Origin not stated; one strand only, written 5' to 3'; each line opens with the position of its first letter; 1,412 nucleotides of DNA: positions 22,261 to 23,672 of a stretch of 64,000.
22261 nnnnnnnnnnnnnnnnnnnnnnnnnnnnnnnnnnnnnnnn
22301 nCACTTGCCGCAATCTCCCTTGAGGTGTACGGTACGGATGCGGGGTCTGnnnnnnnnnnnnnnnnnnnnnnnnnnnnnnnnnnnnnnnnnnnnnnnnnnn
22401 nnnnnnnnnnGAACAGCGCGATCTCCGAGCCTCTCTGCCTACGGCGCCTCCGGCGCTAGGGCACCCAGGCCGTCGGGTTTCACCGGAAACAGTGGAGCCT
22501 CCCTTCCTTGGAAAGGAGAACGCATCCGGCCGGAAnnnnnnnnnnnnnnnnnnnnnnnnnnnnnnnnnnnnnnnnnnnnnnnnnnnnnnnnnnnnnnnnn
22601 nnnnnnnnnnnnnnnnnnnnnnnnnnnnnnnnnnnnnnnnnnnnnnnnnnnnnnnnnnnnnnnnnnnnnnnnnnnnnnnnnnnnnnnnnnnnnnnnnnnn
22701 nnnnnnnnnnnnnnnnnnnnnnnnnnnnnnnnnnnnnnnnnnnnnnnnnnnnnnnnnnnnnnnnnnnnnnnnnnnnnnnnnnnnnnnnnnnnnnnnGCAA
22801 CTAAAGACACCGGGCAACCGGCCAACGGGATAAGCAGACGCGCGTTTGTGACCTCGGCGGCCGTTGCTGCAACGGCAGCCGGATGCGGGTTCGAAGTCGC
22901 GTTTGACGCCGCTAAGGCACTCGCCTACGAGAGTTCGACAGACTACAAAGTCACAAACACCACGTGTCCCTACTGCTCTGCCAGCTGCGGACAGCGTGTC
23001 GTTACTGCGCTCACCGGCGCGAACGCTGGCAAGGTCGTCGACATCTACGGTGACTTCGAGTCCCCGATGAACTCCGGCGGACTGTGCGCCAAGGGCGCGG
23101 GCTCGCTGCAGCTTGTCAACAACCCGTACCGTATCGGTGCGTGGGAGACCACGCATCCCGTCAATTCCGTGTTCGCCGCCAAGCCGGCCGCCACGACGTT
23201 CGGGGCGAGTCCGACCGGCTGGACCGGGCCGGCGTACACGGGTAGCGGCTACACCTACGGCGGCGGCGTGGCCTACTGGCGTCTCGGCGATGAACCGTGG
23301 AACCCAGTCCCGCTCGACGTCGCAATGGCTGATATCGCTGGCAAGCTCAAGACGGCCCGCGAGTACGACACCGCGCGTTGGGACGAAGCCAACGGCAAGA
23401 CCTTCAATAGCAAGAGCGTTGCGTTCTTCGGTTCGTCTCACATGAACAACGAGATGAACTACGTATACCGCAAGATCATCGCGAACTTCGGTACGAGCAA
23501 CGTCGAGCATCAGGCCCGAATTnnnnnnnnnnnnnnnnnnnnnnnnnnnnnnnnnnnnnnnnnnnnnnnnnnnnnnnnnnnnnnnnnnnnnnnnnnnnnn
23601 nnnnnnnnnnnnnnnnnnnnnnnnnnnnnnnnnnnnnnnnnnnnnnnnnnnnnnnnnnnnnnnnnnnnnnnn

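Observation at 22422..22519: Candidate Moco riboswitch in the leader of the selenocysteine molybdoenzyme operon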

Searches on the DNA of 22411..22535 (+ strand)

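Call 25: build_rna_model(alignment_id=A3, structure=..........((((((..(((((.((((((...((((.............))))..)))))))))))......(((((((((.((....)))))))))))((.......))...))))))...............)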
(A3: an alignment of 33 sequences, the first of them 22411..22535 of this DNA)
Model R1 built from alignment A3 (33 sequences, 135 columns); structure: as given.
model positions 124; base pairs 34; branch points 2; effective number of sequences 1.91; information 0.59 bits per position. Calibrated on 0.2 Mb of random sequence (short: E-values are rough).
structure used (alignment columns):
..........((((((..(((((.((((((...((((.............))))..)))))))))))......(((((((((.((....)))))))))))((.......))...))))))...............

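Call 26: search_with_rna_model(model_id=R1, sources=[window, L002, L003, L004, L005, L006, L007, L008, L009, L010, L011, L012, L013, L014, L015, L016, L017, L018, L019, L020, L021, L022, L023, L024, L025, L026, L027, L028, L029, L030, L031, L032, L033, L034, L035, L036, L037, L038, L039, L040, L041, L042, L043, L044, L045, L046, L047, L048, L049, L050, L051, L052, L053, L054, L055, L056, L057, L058, L059, L060, L061, L062, L063, L064, L065, L066, L067, L068, L069, L070, L071, L072, L073, L074], max_evalue=0.01)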
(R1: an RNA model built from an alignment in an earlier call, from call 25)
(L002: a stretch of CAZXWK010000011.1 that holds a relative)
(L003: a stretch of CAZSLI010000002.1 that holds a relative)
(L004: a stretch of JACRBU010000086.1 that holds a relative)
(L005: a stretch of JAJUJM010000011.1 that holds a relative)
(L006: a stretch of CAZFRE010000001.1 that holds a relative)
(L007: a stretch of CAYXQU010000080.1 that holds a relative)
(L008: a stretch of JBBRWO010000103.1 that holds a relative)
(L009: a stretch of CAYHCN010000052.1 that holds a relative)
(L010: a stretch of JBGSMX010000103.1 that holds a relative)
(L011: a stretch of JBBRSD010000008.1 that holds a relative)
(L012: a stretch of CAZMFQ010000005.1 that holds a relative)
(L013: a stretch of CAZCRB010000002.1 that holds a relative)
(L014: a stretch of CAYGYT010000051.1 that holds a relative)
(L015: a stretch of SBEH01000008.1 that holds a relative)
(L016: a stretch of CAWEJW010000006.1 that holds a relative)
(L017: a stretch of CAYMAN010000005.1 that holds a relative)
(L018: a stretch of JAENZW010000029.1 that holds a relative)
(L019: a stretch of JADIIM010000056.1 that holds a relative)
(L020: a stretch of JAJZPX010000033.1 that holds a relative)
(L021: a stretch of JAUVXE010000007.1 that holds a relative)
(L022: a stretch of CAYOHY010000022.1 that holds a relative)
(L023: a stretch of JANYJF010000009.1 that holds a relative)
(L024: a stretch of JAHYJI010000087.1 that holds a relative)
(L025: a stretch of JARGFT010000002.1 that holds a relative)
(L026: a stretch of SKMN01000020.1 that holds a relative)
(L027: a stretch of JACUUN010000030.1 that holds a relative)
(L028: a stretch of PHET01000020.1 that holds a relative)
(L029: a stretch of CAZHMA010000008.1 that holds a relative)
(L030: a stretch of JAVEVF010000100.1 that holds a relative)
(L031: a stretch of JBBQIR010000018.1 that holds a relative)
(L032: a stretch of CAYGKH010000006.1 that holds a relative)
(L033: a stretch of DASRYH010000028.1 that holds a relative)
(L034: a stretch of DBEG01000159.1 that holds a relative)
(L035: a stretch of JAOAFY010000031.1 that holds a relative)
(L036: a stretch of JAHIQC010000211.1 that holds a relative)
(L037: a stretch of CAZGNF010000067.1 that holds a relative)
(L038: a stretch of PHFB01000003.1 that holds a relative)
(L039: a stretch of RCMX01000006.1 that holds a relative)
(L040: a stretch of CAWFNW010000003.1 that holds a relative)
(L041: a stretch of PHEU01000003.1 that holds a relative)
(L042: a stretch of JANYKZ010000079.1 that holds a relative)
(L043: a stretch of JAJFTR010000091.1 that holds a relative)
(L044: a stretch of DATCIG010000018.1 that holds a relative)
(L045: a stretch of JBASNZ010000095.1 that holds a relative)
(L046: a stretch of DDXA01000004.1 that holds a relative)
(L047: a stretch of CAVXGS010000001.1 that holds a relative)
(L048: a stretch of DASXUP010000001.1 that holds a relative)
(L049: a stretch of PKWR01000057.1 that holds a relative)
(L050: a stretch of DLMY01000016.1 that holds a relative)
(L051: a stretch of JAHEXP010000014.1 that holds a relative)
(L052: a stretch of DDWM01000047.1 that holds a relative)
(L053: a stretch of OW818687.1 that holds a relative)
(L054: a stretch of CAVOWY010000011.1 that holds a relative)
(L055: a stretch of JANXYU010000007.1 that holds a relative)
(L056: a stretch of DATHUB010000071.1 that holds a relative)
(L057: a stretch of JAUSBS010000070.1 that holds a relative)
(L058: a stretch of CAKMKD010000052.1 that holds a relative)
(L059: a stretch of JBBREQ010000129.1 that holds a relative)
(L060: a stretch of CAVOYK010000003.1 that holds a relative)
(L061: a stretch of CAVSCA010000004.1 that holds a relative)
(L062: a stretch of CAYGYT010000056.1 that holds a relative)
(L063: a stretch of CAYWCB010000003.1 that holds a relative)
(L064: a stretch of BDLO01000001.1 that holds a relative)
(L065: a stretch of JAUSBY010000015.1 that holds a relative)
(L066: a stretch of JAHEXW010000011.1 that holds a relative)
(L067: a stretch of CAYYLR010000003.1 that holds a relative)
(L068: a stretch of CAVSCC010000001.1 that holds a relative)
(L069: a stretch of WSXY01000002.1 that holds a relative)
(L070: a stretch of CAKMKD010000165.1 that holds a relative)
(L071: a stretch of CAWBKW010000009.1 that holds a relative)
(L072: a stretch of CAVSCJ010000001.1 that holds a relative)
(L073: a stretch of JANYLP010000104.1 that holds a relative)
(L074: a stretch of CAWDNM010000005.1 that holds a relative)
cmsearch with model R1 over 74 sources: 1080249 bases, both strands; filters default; matches with E-value up to 0.01: 66.
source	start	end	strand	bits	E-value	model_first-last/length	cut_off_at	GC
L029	5942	6065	+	112.3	6.9e-32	1-124/124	no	0.69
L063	5933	6052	+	109.8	4.2e-31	1-124/124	no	0.67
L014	5782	5901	+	108.6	1e-30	1-124/124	no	0.65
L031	5997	6116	+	108.1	1.5e-30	1-124/124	no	0.63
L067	6042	6163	+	107.2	2.7e-30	1-124/124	no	0.69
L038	5992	6117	+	107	3.1e-30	1-124/124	no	0.66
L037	3968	4093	+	107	3.2e-30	1-124/124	no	0.64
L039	5991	6116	+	106.9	3.3e-30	1-124/124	no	0.63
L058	5112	5237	+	106.7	3.8e-30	1-124/124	no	0.67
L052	6004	6126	+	106.6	4.1e-30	1-124/124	no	0.62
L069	6017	6136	+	106.2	5.8e-30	1-124/124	no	0.65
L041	6005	6127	+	106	6.7e-30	1-124/124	no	0.64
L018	5987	6111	+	105.6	8.7e-30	1-124/124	no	0.64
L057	3703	3828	+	105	1.3e-29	1-124/124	no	0.67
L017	5918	6039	+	104.7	1.7e-29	1-124/124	no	0.63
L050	189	312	+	103.4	4.3e-29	1-124/124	no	0.6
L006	5972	6097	+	103.3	4.4e-29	1-124/124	no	0.62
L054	5999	6124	+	101.7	1.4e-28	1-124/124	no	0.65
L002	5904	6025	+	101.6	1.5e-28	1-124/124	no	0.65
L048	5954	6079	+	100.5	3.3e-28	1-124/124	no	0.71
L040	6036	6156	+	100.5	3.5e-28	1-124/124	no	0.6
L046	5995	6119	+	100.2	4.2e-28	1-124/124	no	0.59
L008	408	529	+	99.6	6.6e-28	1-124/124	no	0.7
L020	9688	9814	+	99.1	9.1e-28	1-124/124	no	0.69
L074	5971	6097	+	98.7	1.2e-27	1-124/124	no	0.65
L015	6010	6136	+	98.2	1.7e-27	1-124/124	no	0.63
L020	2542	2669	+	98.2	1.8e-27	1-124/124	no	0.69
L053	6001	6124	+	97.1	3.9e-27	1-124/124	no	0.62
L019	5999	6123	+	97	4.2e-27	1-124/124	no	0.62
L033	5979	6104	+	96.9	4.5e-27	1-124/124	no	0.59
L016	5989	6107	+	94.9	1.9e-26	1-124/124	no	0.66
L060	6006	6123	+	94.7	2.2e-26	1-124/124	no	0.59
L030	610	741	+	94.6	2.4e-26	1-124/124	no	0.63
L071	5961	6085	+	94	3.6e-26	1-124/124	no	0.65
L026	5992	6114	+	94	3.7e-26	1-124/124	no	0.6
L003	5103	5227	+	93.1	6.8e-26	1-124/124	no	0.63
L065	5160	5285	+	93.1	7e-26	1-124/124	no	0.58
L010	1904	2029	+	92.8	8.7e-26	1-124/124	no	0.67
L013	5923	6044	+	92.4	1.1e-25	1-124/124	no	0.64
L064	6040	6161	+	92.1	1.4e-25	1-124/124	no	0.69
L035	6039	6159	+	91.8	1.7e-25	1-124/124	no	0.72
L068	5974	6098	+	90.6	4.2e-25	1-124/124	no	0.66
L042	5982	6105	+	90.3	5e-25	1-124/124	no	0.62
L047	5953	6081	+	89.5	8.9e-25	1-124/124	no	0.66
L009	1951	2078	+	89.1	1.2e-24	1-124/124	no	0.66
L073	5937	6056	+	88.3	2.1e-24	1-124/124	no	0.68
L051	4068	4187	+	88.3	2.2e-24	1-124/124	no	0.68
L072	5914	6038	+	88.2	2.4e-24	1-124/124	no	0.68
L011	5980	6104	+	88.1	2.5e-24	1-124/124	no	0.62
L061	5958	6083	+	87.5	3.7e-24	1-124/124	no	0.67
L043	6012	6131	+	87.2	4.6e-24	1-124/124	no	0.63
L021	5987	6117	+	86.8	6.1e-24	1-124/124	no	0.67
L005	3329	3461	+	85.1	2.2e-23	1-124/124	no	0.63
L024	673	807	+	84.4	3.6e-23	1-124/124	no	0.62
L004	6016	6144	+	84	4.7e-23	1-124/124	no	0.6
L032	5993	6127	+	83.7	5.8e-23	1-124/124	no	0.61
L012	5919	6038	+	81.6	2.7e-22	1-124/124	no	0.62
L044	5985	6103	+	81.6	2.8e-22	1-124/124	no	0.65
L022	5949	6071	+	81.3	3.4e-22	1-124/124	no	0.66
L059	2295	2424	+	81.1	3.8e-22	1-124/124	no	0.67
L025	5988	6120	+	81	4.2e-22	1-124/124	no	0.61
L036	2086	2205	+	77.8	4.2e-21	1-124/124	no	0.57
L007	572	701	+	77.3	5.8e-21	1-124/124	no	0.64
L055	6089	6234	+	35.2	8e-08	1-124/124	no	0.57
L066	6090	6235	+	31.3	1.4e-06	1-124/124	no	0.59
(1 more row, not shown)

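Call 64: search_with_rna_model(model_id=R1, sources=[L077, L078, L079, L080, L081, L082, L083, L084, L085, L086, L087, L088, L089, L090, L091, L092, L093, L094, L095, L096, L097, L098, L099, L100, L101, L102, L103, L104, L105, L106, L107, L108, L109, L110, L111, L112, L113, L114, L115, L116, L117, L118, L119, L120, L121, L122, L123, L124, L125, L126, L127, L128, L129, L130, L131, L132, L133, L134, L135, L136, L137, L138, L139, L140, L141, L142, L143, L144, L145, L146, L147, L148, L149, L150, L151, L152, L153, L154, L155, L156], max_evalue=0.001)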
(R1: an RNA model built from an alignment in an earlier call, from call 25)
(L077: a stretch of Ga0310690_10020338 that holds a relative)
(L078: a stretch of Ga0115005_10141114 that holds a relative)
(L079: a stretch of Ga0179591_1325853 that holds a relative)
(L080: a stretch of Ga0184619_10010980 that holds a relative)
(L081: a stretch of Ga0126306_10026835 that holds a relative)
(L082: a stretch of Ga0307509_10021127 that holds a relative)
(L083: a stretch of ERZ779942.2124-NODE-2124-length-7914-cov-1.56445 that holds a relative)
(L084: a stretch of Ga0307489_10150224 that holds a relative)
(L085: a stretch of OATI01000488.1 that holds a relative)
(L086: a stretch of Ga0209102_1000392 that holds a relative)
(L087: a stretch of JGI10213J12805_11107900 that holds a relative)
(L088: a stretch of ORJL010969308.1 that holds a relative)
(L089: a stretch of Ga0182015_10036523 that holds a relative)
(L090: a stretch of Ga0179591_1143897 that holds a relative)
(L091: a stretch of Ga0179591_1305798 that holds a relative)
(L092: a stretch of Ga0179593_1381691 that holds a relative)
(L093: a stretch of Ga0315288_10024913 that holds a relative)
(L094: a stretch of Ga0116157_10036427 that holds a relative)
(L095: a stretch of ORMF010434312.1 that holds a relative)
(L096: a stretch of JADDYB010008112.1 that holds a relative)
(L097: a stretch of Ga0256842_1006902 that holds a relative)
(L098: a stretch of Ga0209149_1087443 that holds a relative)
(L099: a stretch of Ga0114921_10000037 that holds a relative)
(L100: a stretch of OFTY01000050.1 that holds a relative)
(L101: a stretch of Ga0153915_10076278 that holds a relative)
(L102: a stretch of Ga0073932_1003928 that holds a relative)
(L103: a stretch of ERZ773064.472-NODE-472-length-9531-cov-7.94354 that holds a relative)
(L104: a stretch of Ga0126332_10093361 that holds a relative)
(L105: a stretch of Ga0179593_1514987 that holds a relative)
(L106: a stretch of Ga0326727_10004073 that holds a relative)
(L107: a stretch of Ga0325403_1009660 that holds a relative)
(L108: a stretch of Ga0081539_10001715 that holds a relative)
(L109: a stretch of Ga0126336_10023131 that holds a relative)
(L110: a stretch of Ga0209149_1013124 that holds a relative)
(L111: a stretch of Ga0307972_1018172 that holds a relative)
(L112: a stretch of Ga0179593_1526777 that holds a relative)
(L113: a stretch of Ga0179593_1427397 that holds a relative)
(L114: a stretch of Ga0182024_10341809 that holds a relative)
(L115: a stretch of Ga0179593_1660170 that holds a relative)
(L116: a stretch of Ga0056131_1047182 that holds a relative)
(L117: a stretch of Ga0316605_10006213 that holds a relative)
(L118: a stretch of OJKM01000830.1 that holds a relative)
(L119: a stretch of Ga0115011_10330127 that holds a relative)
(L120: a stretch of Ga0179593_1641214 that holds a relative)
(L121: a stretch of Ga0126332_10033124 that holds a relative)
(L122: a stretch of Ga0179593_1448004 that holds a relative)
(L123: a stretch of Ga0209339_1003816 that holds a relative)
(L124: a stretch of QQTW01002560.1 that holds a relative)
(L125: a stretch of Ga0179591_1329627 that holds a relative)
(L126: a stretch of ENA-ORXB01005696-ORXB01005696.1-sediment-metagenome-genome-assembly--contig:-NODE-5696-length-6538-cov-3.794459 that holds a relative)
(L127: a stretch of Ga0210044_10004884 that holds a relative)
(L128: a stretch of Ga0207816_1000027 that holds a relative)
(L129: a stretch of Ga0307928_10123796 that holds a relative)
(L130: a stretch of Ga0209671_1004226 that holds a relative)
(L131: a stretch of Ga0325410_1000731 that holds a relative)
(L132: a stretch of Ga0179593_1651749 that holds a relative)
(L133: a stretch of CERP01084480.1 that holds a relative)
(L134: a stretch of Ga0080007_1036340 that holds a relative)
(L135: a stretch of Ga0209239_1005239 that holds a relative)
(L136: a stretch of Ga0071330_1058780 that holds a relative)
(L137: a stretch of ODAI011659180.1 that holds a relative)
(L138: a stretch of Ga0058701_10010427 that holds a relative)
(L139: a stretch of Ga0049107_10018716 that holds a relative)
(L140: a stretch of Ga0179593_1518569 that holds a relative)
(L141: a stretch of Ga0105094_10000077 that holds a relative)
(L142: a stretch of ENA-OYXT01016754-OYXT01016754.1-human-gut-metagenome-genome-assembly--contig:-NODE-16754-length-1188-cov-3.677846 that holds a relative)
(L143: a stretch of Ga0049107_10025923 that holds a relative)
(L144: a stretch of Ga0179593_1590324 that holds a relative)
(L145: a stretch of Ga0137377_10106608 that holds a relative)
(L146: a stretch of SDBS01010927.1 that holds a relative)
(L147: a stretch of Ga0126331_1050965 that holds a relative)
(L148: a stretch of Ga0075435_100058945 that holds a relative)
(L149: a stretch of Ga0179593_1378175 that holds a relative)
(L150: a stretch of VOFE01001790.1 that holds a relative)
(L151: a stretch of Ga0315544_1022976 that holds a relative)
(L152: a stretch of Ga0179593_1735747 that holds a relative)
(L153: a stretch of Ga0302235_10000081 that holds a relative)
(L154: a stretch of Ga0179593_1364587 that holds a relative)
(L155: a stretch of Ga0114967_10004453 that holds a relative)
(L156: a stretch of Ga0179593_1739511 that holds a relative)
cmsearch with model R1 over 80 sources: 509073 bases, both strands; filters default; matches with E-value up to 0.001: 0.
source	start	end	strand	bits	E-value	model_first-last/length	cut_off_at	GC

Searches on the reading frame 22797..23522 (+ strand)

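Call 8: search_protein_families(library=pfam, proteins=[window:22797-23522:+])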
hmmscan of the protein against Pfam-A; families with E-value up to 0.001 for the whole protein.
window:22797-23522:+ (242 aa): 1 family
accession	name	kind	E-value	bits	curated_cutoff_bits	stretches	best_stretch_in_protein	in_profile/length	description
PF04879.21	Molybdop_Fe4S4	-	1.3e-13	51.1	22.7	1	51-109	2-55/55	Molybdopterin oxidoreductase Fe4S4 domain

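Call 9: search_protein_families(library=ncbifam, proteins=[window:22797-23522:+])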
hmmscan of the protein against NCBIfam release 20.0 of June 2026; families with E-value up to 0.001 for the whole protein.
window:22797-23522:+ (242 aa): 8 families
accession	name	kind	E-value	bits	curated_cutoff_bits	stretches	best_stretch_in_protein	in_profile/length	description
TIGR01553.1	formate-DH-alph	equivalog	9.7e-26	89.8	814.2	2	12-113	2-107/1009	formate dehydrogenase-N subunit alpha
NF041513.1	formate_DH_Act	exception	9.1e-24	83.3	1400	2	29-114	19-99/1067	formate dehydrogenase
TIGR01591.1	Fdh-alpha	equivalog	3.7e-11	41.8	666.25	1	167-242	64-128/672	formate dehydrogenase subunit alpha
TIGR01706.1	NAPA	equivalog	4.8e-10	38.4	930.55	1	12-100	2-85/830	periplasmic nitrate reductase subunit alpha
NF010055.0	PRK13532.1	equivalog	5.5e-10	38.1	904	1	12-100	3-85/830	nitrate reductase catalytic subunit NapA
NF012032.0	PRK15488.1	equivalog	8.9e-07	27.3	694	1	12-113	3-99/759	thiosulfate reductase PhsA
NF041783.2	mnquin_red_QrcB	equivalog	8.2e-05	20.9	440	1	52-114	52-109/695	menaquinone reductase molybdopterin-binding-like subunit QrcB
NF047855.1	AssmNtatRedNasC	equivalog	8.6e-05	21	1100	1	47-113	15-78/708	assimilatory nitrate reductase catalytic subunit NasC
